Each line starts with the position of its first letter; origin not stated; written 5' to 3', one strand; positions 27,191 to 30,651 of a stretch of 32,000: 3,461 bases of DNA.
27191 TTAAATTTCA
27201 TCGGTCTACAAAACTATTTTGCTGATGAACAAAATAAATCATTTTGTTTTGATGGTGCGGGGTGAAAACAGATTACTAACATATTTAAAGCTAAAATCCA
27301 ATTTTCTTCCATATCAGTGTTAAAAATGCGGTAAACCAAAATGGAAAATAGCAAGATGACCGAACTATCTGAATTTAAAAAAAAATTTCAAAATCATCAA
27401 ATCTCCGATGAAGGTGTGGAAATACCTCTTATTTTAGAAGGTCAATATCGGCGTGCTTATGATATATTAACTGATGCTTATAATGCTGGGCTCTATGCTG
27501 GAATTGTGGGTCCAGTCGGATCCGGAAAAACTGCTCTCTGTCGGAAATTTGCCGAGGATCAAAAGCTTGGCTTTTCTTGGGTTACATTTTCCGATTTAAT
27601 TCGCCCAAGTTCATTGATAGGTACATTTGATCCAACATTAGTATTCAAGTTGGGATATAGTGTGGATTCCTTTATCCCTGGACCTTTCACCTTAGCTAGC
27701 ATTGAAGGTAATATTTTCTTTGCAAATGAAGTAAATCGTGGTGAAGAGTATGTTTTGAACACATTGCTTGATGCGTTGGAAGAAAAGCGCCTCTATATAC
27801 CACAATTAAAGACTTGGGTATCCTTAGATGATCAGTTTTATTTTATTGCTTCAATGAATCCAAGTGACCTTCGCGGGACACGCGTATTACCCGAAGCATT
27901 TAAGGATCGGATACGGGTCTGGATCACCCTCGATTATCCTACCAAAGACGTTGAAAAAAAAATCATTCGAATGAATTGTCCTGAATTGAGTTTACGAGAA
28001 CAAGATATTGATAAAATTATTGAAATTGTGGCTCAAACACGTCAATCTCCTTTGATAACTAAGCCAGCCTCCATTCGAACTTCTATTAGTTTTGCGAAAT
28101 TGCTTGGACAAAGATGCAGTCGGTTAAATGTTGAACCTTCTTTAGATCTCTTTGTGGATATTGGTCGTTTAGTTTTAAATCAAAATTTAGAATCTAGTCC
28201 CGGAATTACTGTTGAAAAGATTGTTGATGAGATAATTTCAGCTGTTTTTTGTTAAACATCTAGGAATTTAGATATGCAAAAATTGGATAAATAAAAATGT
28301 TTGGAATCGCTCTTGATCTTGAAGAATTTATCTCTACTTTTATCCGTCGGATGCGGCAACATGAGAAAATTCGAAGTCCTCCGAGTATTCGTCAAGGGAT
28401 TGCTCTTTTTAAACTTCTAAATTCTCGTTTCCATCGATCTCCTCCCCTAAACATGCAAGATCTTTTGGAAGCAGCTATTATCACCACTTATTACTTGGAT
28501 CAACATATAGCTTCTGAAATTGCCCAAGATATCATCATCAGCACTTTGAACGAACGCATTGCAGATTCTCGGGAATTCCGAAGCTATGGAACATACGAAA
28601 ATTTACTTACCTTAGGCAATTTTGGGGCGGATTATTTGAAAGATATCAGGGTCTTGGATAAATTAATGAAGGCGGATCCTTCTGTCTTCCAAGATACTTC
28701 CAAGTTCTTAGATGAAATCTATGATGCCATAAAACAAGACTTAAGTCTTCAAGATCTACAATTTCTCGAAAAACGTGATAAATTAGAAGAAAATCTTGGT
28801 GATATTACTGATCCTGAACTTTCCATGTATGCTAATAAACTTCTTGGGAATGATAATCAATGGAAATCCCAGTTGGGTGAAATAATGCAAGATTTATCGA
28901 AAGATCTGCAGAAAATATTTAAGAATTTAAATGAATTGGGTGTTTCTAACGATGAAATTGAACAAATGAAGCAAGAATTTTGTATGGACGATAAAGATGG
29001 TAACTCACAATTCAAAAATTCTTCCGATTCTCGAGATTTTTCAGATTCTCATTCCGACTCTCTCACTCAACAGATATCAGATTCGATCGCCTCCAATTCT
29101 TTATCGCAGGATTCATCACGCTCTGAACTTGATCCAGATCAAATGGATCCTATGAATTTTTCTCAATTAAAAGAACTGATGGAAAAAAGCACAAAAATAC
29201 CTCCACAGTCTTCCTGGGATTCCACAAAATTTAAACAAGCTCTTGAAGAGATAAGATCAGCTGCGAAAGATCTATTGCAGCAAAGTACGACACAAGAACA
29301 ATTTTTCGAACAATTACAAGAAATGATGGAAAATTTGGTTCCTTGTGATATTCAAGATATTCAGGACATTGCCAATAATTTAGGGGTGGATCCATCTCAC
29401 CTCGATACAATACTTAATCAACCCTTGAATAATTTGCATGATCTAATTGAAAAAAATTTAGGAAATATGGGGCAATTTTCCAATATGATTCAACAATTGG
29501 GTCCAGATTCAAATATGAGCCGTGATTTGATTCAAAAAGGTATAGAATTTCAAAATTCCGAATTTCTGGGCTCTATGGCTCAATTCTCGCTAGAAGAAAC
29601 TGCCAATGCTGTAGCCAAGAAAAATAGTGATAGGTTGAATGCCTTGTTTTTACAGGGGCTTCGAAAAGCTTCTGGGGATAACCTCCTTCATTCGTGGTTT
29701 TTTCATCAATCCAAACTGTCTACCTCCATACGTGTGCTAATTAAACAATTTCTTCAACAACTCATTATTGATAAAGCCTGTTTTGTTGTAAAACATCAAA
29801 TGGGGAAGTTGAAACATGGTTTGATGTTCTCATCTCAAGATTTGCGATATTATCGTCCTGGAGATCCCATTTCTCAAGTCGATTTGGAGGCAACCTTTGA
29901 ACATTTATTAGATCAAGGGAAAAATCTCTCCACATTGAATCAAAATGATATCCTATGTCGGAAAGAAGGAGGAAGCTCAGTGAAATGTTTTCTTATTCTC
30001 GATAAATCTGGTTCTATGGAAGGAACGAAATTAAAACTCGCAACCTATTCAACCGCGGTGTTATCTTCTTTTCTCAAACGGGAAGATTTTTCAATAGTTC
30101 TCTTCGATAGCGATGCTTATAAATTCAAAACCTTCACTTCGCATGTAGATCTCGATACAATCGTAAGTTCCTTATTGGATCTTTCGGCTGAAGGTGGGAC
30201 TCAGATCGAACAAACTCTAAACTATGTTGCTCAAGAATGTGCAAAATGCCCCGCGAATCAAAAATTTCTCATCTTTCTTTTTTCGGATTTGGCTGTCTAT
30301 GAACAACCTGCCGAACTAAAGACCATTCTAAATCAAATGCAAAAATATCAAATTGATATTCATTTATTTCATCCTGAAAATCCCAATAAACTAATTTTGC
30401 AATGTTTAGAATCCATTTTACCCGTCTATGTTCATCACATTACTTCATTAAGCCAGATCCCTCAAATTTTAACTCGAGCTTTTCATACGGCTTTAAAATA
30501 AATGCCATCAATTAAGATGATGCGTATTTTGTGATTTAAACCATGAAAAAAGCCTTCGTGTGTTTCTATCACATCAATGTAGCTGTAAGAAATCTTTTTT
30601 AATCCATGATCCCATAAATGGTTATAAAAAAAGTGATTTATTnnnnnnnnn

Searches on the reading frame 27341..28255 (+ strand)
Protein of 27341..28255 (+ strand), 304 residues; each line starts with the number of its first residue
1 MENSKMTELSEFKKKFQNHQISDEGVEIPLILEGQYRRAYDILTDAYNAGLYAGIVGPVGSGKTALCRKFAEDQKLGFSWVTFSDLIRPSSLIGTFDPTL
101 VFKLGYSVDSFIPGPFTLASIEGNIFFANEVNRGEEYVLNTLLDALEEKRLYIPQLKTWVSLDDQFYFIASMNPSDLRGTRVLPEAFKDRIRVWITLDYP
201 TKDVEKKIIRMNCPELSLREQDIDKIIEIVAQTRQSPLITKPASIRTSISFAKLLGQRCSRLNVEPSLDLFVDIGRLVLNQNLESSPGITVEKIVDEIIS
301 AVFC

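Call 81: search_protein_families(library=pfam, proteins=[window:27341-28255:+], max_evalue=0.001)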
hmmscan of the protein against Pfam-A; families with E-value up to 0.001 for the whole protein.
window:27341-28255:+ (304 aa): 3 families
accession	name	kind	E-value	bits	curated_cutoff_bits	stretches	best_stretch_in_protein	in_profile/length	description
PF07728.20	AAA_5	-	1.6e-17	64.2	22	1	55-190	4-138/139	AAA domain (dynein-related subfamily)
PF07726.17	AAA_3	-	5.9e-14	52.5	27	1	58-191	7-129/131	ATPase family associated with various cellular activities (AAA)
PF01078.27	Mg_chelatase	-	0.00039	20.3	20.3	0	112-176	98-160/207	Magnesium chelatase, subunit ChlI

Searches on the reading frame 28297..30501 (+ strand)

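Call 81: search_protein_families(library=pfam, proteins=[window:28297-30501:+], max_evalue=0.001)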
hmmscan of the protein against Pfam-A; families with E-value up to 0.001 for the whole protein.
window:28297-30501:+ (734 aa): 2 families
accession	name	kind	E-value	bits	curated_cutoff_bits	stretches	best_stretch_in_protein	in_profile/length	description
PF13519.12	VWA_2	-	5.4e-09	37.1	27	1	566-664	3-105/107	von Willebrand factor type A domain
PF05762.20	VWA_CoxE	-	7.4e-08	32.5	26.4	1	542-696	35-190/222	VWA domain containing CoxE-like protein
